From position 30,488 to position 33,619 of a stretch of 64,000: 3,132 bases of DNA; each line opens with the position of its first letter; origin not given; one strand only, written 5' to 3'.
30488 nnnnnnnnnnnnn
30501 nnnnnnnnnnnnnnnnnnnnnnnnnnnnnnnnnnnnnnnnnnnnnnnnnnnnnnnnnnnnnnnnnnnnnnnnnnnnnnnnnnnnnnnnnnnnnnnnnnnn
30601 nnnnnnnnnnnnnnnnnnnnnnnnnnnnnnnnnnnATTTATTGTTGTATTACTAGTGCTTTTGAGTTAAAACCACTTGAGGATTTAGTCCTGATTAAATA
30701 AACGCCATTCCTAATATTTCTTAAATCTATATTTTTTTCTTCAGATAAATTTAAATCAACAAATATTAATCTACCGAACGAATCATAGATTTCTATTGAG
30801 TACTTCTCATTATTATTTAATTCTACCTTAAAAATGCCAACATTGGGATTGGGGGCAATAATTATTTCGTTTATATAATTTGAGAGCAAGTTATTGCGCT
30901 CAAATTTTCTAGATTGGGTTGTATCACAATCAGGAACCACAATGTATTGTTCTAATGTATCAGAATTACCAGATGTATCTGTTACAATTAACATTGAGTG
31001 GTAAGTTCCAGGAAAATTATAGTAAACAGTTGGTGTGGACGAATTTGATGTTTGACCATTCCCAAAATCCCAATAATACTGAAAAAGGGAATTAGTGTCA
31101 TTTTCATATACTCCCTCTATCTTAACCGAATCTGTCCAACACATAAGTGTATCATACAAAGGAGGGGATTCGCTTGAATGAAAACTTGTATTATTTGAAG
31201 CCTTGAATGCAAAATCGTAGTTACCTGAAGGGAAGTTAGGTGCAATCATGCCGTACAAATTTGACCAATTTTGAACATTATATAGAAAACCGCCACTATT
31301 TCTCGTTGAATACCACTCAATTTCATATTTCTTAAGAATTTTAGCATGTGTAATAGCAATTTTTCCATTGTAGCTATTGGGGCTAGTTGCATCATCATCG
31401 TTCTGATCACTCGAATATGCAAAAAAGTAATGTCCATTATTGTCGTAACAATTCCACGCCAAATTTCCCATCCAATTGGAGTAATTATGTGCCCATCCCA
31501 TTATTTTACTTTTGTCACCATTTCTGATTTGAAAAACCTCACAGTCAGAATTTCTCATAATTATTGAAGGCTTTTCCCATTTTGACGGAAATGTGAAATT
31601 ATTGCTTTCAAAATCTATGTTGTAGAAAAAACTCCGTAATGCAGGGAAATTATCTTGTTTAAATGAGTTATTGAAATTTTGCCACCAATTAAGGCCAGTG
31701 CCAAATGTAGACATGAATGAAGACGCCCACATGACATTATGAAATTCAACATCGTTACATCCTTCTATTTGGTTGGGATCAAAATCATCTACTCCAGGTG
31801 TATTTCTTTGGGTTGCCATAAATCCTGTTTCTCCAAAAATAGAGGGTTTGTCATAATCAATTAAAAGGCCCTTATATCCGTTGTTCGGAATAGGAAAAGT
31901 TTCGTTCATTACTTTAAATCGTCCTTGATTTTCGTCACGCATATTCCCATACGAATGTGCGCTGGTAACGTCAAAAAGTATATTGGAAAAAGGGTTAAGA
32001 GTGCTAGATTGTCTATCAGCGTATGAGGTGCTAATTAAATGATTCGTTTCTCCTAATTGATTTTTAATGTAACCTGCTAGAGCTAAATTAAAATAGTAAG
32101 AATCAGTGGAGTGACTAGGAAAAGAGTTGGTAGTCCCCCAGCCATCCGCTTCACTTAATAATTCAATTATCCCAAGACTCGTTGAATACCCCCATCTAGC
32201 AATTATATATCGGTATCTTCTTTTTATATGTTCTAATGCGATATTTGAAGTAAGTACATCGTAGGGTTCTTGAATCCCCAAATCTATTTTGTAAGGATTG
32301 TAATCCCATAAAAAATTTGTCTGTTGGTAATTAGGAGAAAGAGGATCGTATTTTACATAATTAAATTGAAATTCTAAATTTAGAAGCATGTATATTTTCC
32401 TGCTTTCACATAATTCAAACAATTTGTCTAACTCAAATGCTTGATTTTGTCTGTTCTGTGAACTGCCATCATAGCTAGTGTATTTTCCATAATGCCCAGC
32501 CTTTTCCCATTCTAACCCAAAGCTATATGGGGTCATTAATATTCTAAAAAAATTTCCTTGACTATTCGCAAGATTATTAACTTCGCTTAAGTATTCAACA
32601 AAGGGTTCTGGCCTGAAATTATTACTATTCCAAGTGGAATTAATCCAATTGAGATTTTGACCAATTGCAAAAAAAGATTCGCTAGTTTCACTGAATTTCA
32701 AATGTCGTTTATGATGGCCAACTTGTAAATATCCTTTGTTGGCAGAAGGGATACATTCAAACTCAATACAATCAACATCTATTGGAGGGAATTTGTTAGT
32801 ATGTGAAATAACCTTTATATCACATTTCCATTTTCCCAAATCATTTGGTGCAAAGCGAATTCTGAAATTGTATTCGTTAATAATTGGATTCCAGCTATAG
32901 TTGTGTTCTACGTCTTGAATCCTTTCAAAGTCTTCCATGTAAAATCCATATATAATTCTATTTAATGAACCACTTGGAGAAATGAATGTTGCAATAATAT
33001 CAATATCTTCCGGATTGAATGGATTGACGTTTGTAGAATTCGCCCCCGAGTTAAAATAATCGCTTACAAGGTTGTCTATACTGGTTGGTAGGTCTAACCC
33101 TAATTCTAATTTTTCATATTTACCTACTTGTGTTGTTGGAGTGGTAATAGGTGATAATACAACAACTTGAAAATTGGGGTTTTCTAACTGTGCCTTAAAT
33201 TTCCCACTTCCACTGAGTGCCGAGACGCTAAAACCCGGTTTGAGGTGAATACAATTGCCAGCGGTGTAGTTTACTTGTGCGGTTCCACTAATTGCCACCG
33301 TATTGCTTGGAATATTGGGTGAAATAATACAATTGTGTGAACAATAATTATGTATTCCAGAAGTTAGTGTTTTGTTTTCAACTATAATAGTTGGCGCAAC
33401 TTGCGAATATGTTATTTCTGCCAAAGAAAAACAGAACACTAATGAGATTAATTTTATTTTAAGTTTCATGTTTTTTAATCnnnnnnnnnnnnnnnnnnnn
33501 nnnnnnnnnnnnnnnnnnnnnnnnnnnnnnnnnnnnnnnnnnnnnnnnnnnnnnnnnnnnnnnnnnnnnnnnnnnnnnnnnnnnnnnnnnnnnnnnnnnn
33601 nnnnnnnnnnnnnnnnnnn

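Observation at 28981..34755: Compositionally foreign 5.7-kb island: anchorless YadA-head-like protein + GH-like T9SS cargo + two beta-barrel paralogs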

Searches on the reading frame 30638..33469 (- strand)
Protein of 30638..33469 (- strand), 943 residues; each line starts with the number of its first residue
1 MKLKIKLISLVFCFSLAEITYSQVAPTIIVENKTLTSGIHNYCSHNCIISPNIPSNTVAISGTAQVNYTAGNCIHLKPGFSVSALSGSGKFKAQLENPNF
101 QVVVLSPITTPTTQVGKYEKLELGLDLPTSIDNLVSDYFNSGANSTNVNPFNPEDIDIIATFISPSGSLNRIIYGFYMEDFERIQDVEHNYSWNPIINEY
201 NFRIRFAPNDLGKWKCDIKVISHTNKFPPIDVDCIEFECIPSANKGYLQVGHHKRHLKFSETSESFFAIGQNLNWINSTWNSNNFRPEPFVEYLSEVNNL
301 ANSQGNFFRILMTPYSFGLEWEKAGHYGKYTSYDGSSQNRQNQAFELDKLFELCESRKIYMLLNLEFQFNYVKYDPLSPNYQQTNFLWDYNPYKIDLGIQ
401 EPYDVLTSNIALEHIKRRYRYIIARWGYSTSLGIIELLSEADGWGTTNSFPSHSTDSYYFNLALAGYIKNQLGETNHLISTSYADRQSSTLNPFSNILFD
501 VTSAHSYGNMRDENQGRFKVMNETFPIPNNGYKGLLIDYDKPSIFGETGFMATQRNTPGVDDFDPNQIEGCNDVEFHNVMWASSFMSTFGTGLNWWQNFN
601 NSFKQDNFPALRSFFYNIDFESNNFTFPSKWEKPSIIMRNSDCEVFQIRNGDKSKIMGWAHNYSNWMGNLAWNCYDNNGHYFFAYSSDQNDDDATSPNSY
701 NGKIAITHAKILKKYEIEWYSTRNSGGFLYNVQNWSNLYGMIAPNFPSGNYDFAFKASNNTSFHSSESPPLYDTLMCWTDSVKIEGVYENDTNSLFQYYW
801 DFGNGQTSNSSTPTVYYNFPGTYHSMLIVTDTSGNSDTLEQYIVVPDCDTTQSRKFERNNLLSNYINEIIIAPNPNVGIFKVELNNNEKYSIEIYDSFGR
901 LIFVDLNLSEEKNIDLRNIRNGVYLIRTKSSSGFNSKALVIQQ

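Call 5: search_protein_families(library=pfam, proteins=[window:30638-33469:-], max_evalue=0.1)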
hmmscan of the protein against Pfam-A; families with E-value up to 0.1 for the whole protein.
window:30638-33469:- (943 aa): 5 families
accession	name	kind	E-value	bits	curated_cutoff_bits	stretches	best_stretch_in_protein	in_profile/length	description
PF18962.6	Por_Secre_tail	-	1.3e-10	41.8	27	1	873-941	3-75/75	Secretion system C-terminal sorting domain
PF18911.6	PKD_4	-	1.7e-10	41.3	27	1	775-843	13-83/85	PKD domain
PF16586.11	DUF5060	-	3e-05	24.6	27.2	1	143-215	14-64/70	Domain of unknown function (DUF5060)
PF00801.26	PKD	-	7.3e-05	23.1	23.5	1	796-837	30-73/80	PKD domain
PF15418.12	DUF4625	-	0.071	13.8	27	0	820-844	105-129/131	Domain of unknown function (DUF4625)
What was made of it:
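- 30941..31147 (-): PKD domain of the cargo (aa 775-843). PF18911, E 1.7e-10 (call 5).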

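Call 6: search_protein_families(library=ncbifam, proteins=[window:30638-33469:-], max_evalue=0.1)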
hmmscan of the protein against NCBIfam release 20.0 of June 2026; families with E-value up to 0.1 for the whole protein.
window:30638-33469:- (943 aa): 5 families
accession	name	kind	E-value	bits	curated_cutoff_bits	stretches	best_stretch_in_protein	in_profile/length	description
TIGR04183.1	Por_Secre_tail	domain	1.4e-10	41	23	1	871-942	1-72/72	T9SS type A sorting domain-containing protein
NF045639.1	GCX_COOH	domain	4.1e-06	26.5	26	1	59-84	12-37/49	3-coathanger stack domain-containing protein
NF033708.1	T9SS_Cterm_ChiA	domain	0.0023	17.8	40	1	891-935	3-48/55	T9SS sorting signal type C domain-containing protein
NF002094.0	PRK00933.1-4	equivalog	0.063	13.1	300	0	882-927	99-143/169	rRNA maturation protein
NF053805.1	TsiR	equivalog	0.087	12.9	130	0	1-43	1-42/142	immunity protein TsiR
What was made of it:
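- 30638..33469 (-): T9SS cargo (943 aa). Domain order: signal peptide, 3-coathanger-stack motif, DUF5060 Ig-like domain, clan GH-A TIM-barrel glycosidase core, PKD domain, type A C-terminal sorting domain. Domain hits are in calls 5 and 6.
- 33218..33295 (-): 3-coathanger-stack (GCX_COOH) motif of the cargo (aa 59-84). NF045639 scores 26.5 bits against a cut-off of 26 (call 6).
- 30644..30859 (-): Type A T9SS C-terminal sorting domain of the cargo (aa 871-942). PF18962 scores 41.8 against 27 (calls 5, 6).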

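Call 14: find_encoding_contigs(protein=window:30638-33469:-, flank=10000, max_places=10)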
Protein window:30638-33469:- (943 aa): no gene with exactly this product is on record in the collection.
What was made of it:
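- Tried and rejected: Exact-protein look-up of the 943-aa product found nothing on record (call 14).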

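Call 15: find_homologous_proteins(query=window:30638-33469:-)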
Query window:30638-33469:- (943 aa): 172 proteins with E <= 0.001 among 8000 candidates; the best 120 are listed.
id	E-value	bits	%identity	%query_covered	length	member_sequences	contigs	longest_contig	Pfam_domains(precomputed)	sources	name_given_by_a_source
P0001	0.0e+0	2207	100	100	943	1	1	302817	PF16586.12,PF18962.8,PF18911.7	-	-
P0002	0.0e+0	1426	65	100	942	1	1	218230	PF00801.27,PF16586.12,PF18962.8,PF18911.7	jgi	jgi:hypothetical protein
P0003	1.0e-270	919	48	100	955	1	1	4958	PF16586.12,PF18962.8,PF18911.7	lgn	-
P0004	1.3e-246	839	45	100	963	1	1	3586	PF00801.27,PF16586.12,PF18962.8,PF18911.7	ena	-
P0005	1.4e-233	796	47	88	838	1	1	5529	PF00801.27,PF16586.12,PF18911.7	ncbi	-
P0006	1.2e-219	750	41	100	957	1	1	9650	PF00801.27,PF16586.12,PF18962.8,PF18911.7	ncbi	-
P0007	1.8e-218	746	43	98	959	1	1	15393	PF00801.27,PF16586.12,PF18962.8,PF18911.7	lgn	-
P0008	4.0e-218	745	43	99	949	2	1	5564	PF00801.27,PF16586.12,PF18962.8,PF18911.7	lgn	-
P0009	2.9e-214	732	43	98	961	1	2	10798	PF00801.27,PF16586.12,PF18962.8,PF18911.7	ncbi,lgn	-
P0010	3.5e-213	729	47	78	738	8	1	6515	PF16586.12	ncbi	ncbi:MAG: DUF5060 domain-containing protein, partial [Bacteroidia bacterium]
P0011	6.8e-212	724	43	97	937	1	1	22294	PF00801.27,PF18962.8,PF18911.7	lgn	-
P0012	1.4e-198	680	39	98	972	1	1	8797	PF00801.27,PF16586.12,PF18962.8,PF18911.7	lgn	-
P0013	1.8e-198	680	40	99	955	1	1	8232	PF00801.27,PF16586.12,PF18962.8,PF18911.7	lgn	-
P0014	1.6e-180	621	38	100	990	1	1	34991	PF18962.8,PF18911.7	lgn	-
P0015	4.8e-173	596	42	79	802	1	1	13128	PF00801.27,PF16586.12,PF18911.7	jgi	jgi:hypothetical protein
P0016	4.2e-136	474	33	100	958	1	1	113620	PF00801.27,PF16586.12,PF18911.7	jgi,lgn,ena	-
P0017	6.6e-136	473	34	94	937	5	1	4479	PF00801.27,PF16586.12,PF18962.8,PF18911.7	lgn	-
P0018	2.9e-134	467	33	94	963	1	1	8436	PF16586.12,PF18962.8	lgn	-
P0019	1.3e-132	462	32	100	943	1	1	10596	PF00801.27,PF18962.8,PF18911.7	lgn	-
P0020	4.8e-131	457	33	98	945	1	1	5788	PF00801.27,PF16586.12,PF18962.8,PF18911.7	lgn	-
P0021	1.6e-129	452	32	99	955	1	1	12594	PF00801.27,PF18962.8,PF18911.7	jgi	jgi:hypothetical protein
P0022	6.8e-127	443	34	99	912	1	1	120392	PF00801.27,PF16586.12,PF18962.8,PF18911.7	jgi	-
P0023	2.3e-121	425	32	100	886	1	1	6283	PF00150.25,PF00801.27,PF16586.12,PF18962.8,PF18911.7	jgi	jgi:hypothetical protein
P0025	1.1e-110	389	32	84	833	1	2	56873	PF16586.12,PF18911.7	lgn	-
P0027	2.4e-108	382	33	96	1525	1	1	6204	PF00801.27,PF16586.12,PF26410.1,PF18962.8,PF06739.18,PF18911.7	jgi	-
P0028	9.3e-104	366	31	98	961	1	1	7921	PF00801.27,PF16586.12,PF18962.8,PF18911.7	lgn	-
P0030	3.6e-76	275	30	81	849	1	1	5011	PF16586.12,PF18962.8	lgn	-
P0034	1.1e-63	234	29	76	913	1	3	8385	PF18962.8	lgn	-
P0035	1.1e-61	227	31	72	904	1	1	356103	PF18962.8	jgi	jgi:hypothetical protein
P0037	1.2e-58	217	30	77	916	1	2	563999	PF18962.8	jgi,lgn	jgi:hypothetical protein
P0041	4.3e-50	189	27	63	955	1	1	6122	PF18962.8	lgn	-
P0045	2.0e-46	177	26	79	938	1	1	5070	PF18962.8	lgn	-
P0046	2.8e-46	176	31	44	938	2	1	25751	PF18962.8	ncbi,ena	-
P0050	2.7e-42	163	25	79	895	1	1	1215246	PF18962.8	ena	-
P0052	1.3e-40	157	27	64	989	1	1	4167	PF18962.8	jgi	jgi:hypothetical protein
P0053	2.1e-40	157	29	51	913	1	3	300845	PF18962.8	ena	-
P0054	1.5e-39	154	25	79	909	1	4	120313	PF18962.8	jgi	jgi:hypothetical protein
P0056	3.8e-38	149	31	41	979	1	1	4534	PF18962.8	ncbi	-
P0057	2.0e-37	147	28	62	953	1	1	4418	PF18962.8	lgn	-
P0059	3.9e-35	139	31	41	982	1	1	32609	PF18962.8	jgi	-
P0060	1.2e-34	138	27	63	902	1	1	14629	PF18962.8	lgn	-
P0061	4.9e-34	136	27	59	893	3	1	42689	PF18962.8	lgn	-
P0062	2.2e-33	134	27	62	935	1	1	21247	PF18962.8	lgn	-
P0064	2.3e-33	133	23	77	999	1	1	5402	PF18962.8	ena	-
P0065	4.0e-33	133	26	74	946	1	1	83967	PF18962.8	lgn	-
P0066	6.1e-33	132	27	46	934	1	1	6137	PF18962.8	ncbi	-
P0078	5.8e-26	109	28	40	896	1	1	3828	PF18962.8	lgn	-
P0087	1.8e-23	101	31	21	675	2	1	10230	PF00150.25,PF16586.12,PF13204.14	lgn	-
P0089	7.2e-23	99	29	24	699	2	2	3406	PF16586.12,PF13204.14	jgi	jgi:hypothetical protein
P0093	4.6e-22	96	29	25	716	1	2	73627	PF00150.25,PF16586.12,PF13204.14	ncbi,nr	ncbi:MAG: DUF5060 domain-containing protein [Phycisphaerae bacterium]|nr:DUF5060 domain-containing p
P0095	1.1e-21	95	28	25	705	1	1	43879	PF00150.25,PF16586.12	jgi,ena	-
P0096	1.2e-21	95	28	25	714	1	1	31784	PF00150.25,PF16586.12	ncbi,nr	ncbi:MAG: DUF5060 domain-containing protein [Phycisphaerae bacterium]|nr:DUF5060 domain-containing p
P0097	2.0e-21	94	29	30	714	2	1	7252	PF16586.12,PF13204.14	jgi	jgi:hypothetical protein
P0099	2.3e-21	94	29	24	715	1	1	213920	PF16586.12,PF13204.14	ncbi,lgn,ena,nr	ncbi:MAG: DUF5060 domain-containing protein [Planctomycetes bacterium]|nr:DUF5060 domain-containing 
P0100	2.5e-21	94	31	22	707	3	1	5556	PF00150.25,PF16586.12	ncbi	-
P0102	5.3e-21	93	30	25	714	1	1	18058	PF16586.12,PF13204.14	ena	-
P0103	5.6e-21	92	27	25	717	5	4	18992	PF00150.25,PF16586.12,PF13204.14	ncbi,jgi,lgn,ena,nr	ncbi:MAG TPA: DUF5060 domain-containing protein [Planctomycetes bacterium]|nr:DUF5060 domain-contain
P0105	7.3e-21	92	26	52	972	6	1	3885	PF00150.25,PF16586.12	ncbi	ncbi:MAG: DUF5060 domain-containing protein [bacterium]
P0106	1.0e-20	92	28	25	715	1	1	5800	PF00150.25,PF16586.12,PF13204.14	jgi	jgi:hypothetical protein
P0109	2.4e-20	90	30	21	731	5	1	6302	PF16586.12,PF13204.14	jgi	-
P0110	2.4e-20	90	27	30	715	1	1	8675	PF16586.12,PF13204.14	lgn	-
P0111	2.4e-20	90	28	24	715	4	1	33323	PF16586.12,PF13204.14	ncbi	-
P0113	3.4e-20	90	28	23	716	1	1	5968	PF16586.12,PF13204.14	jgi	jgi:hypothetical protein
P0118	6.2e-20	89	28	23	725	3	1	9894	PF16586.12,PF13204.14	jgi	-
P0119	1.6e-19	88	26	48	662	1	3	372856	PF00150.25,PF16586.12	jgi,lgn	-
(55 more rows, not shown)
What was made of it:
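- On Clan GH-A retaining glycoside hydrolase (DUF5060-GH5-like family of PDB 9gmj): Homologues carry PF00150 or PF13204 (call 15).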

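Call 16: find_encoding_contigs(protein=P0002, flank=10000, max_places=3)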
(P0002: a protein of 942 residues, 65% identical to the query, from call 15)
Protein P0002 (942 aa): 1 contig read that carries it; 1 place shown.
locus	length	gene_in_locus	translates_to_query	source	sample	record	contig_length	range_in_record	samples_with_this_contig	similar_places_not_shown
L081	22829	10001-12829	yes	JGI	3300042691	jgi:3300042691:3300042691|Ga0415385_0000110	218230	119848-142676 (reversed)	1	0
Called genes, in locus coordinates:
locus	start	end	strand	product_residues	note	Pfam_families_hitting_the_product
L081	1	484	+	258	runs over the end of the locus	PF00378:ECH_1, PF16113:ECH_2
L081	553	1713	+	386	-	PF02737:3HCDH_N, PF03446:NAD_binding_2 (weak), PF03807:F420_oxidored (weak), PF00725:3HCDH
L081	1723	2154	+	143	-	PF03061:4HBT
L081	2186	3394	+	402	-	PF00108:Thiolase_N, PF22691:Thiolase_C_1 (faint), PF00109:ketoacyl-synt (weak), PF02803:Thiolase_C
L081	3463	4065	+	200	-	PF00132:Hexapep, PF24894:Hexapep_GlmU (faint), PF25084:LbH_EIF2B (faint), PF25087:GMPPB_C (weak), PF00132:Hexapep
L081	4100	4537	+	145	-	-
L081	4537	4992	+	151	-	PF12867:DinB_2 (weak)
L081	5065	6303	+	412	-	PF01136:Peptidase_U32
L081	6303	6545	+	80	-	PF13459:Fer4_15, PF13370:Fer4_13 (weak)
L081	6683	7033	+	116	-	PF01245:Ribosomal_L19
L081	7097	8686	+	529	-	PF00009:GTP_EFTU, PF01926:MMR_HSR1, PF22042:EF-G_D2, PF03144:GTP_EFTU_D2 (weak), PF16658:RF3_C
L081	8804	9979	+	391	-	PF05658:YadA_head (faint)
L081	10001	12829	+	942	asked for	PF16586:DUF5060 (faint), PF18911:PKD_4, PF00801:PKD (weak), PF18962:Por_Secre_tail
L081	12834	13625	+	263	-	PF13568:OMP_b-brl_2 (faint)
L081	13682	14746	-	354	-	PF18962:Por_Secre_tail, PF13860:FlgD_ig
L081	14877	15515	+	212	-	-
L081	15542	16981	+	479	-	PF14289:DUF4369, PF17127:DUF5106, PF00578:AhpC-TSA, PF08534:Redoxin, PF13098:Thioredoxin_2 (weak), PF13905:Thioredoxin_8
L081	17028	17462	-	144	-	-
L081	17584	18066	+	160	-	PF00085:Thioredoxin, PF00578:AhpC-TSA, PF08534:Redoxin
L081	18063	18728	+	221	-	PF02630:SCO1-SenC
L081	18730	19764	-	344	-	PF21033:RMD1-3 (faint), PF23914:TPR_CcmH_CycH (weak), PF14559:TPR_19 (weak), PF13371:TPR_9 (weak), PF13414:TPR_11 (weak), PF00515:TPR_1 (weak), PF07719:TPR_2 (weak), PF13181:TPR_8 (weak), +10 more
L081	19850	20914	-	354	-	PF00154:RecA_N, PF06745:ATPase (weak), PF08423:Rad51, PF27531:MT3502_N (faint), PF21096:RecA_C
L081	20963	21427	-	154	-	PF00578:AhpC-TSA, PF08534:Redoxin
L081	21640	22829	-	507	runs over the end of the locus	PF03853:YjeF_N, PF01256:Carb_kinase, PF08543:Phos_pyr_kin (weak)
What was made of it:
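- The locus and gene order are the same in L081 (call 16).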

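Call 17: find_encoding_contigs(protein=P0007, flank=10000, max_places=3)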
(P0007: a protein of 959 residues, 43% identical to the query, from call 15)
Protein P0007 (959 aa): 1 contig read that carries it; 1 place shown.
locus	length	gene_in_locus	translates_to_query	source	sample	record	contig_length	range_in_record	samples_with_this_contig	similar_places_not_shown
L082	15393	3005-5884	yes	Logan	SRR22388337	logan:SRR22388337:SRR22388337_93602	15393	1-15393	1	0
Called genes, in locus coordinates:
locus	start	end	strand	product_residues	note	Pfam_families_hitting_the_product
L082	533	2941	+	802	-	PF01391:Collagen (weak)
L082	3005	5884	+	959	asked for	PF16586:DUF5060, PF18911:PKD_4, PF00801:PKD, PF18962:Por_Secre_tail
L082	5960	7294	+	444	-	-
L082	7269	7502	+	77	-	-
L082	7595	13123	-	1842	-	PF18911:PKD_4 (weak), PF00801:PKD, PF18911:PKD_4, PF00801:PKD, PF18911:PKD_4, PF00801:PKD, PF18911:PKD_4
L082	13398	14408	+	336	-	-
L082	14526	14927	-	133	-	PF00581:Rhodanese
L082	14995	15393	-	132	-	?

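Call 18: find_encoding_contigs(protein=P0011, flank=10000, max_places=3)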
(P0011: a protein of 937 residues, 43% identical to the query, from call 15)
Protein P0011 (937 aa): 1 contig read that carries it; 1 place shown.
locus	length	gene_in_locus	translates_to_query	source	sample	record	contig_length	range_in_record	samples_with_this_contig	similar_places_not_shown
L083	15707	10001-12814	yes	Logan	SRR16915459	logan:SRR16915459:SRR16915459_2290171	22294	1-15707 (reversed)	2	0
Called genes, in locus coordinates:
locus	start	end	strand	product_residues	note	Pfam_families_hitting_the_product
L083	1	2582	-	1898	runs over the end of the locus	-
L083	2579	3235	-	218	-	-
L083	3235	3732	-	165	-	PF03938:OmpH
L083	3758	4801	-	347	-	-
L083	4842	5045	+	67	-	-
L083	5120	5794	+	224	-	PF00072:Response_reg, PF00196:GerE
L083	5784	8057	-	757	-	-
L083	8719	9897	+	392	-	-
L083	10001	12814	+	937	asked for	PF18911:PKD_4, PF00801:PKD, PF18962:Por_Secre_tail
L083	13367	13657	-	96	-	PF17293:Arm-DNA-bind_5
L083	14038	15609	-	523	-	PF18962:Por_Secre_tail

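Call 21: find_encoding_contigs(protein=P0014, flank=8000, max_places=2)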
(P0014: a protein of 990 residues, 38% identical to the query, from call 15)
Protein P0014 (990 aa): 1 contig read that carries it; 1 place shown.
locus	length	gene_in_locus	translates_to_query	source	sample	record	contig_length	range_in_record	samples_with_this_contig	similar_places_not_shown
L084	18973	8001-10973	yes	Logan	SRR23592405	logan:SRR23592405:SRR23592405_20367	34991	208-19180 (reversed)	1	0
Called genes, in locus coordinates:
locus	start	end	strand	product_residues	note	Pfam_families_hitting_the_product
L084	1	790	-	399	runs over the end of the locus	-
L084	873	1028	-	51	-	-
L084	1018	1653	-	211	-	-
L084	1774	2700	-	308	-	-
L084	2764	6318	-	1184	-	PF13289:SIR2_2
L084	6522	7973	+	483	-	-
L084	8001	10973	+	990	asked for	PF18911:PKD_4 (weak), PF18962:Por_Secre_tail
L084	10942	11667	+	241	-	-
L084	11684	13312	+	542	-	PF18962:Por_Secre_tail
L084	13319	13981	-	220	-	PF28130:DUF8371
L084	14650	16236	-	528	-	PF02463:SMC_N (weak), PF13175:AAA_15, PF13476:AAA_23, PF13304:AAA_21, PF13175:AAA_15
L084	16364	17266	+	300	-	PF13411:MerR_1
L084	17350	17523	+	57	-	-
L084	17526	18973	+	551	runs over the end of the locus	?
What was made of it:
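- Cassettes of the same type occur in unrelated genomic contexts elsewhere, once next to an Arm-DNA-bind_5 gene and once among defence-like genes (calls 18, 21).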

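Call 22: find_encoding_contigs(protein=P0016, flank=8000, max_places=2)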
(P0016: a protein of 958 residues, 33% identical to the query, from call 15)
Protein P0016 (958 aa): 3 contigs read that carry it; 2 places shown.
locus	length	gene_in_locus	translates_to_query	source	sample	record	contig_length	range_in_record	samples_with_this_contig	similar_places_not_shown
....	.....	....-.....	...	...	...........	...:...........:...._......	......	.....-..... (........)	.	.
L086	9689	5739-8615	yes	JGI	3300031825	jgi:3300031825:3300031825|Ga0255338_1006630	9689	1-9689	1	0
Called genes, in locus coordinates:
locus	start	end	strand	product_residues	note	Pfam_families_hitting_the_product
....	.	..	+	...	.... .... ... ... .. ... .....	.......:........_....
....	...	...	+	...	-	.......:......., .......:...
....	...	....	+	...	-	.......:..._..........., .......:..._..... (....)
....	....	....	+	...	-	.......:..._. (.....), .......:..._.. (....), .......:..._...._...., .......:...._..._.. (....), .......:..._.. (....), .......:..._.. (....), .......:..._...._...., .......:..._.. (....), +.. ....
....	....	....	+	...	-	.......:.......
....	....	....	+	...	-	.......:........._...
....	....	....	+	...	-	-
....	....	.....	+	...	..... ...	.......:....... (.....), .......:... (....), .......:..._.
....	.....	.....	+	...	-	-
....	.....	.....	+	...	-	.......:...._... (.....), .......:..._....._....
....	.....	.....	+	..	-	-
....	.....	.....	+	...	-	-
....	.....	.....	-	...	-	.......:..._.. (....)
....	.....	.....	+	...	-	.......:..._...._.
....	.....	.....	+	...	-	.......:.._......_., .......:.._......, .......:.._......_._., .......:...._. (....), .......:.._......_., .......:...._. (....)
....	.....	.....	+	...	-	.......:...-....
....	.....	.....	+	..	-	-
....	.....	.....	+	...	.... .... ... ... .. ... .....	-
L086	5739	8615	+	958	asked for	PF16586:DUF5060 (faint), PF00801:PKD (weak), PF18911:PKD_4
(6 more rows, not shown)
